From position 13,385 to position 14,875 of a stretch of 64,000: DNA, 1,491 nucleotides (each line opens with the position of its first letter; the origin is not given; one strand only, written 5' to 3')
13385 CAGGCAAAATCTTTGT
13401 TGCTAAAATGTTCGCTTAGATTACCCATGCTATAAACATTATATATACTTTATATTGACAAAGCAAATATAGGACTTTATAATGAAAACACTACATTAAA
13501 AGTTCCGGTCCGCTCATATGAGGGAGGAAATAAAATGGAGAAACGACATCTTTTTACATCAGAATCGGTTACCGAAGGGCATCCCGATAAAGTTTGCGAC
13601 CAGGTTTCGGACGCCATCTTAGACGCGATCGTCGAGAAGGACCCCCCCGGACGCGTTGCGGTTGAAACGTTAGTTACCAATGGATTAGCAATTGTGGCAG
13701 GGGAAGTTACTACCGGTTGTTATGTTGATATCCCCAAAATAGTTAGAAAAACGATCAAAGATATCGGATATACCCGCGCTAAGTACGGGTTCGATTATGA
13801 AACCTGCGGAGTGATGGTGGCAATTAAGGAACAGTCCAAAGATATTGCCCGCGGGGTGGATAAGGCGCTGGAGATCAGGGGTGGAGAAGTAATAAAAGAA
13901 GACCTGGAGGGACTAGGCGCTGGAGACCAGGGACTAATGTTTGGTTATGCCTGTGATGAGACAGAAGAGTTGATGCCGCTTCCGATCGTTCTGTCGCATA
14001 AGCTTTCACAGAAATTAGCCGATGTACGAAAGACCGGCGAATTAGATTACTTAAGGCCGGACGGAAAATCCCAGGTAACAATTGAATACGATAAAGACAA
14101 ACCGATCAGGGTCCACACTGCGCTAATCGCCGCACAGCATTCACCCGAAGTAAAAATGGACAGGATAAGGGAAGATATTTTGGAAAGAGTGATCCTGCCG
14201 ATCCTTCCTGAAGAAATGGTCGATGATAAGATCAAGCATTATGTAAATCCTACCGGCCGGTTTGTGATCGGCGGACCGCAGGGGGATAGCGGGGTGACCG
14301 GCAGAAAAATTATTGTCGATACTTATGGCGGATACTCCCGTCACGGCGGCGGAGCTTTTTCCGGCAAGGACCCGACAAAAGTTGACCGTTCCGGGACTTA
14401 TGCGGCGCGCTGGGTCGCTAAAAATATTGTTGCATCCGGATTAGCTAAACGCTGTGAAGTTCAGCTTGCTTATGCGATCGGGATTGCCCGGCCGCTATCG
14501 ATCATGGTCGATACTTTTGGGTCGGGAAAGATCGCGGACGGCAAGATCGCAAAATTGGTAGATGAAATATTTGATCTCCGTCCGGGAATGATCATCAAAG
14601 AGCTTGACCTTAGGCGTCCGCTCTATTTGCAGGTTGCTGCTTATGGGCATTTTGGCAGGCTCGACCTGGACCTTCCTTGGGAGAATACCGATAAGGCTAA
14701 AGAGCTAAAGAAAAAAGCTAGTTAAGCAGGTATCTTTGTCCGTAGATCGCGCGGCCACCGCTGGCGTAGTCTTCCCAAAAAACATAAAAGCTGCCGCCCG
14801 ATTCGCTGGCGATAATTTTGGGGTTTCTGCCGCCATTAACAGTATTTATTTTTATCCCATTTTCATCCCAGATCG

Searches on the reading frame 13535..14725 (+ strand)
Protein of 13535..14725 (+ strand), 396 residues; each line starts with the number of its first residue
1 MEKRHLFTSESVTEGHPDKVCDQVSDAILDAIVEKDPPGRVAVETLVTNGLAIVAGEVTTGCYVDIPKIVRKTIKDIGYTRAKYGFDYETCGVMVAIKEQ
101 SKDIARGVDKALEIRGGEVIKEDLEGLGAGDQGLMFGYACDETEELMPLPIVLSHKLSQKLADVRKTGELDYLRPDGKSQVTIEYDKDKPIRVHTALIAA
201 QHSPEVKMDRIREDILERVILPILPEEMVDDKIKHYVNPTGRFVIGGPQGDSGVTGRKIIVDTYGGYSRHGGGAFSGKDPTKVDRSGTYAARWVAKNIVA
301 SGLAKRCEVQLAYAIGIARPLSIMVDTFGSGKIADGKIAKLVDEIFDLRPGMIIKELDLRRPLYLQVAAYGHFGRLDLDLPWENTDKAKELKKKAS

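Call 28: search_protein_families(library=pfam, proteins=[window:13535-14725:+], max_evalue=0.0001)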
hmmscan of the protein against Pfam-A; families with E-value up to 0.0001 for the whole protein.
window:13535-14725:+ (396 aa): 3 families
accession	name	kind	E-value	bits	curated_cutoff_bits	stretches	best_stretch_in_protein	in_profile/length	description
PF02773.21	S-AdoMet_synt_C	-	1.3e-67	226.4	25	1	245-383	1-137/138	S-adenosylmethionine synthetase, C-terminal domain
PF02772.21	S-AdoMet_synt_M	-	1.5e-48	164.3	29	1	127-243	2-120/120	S-adenosylmethionine synthetase, central domain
PF00438.25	S-AdoMet_synt_N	-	5.4e-44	149.2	33.1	1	5-101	2-98/99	S-adenosylmethionine synthetase, N-terminal domain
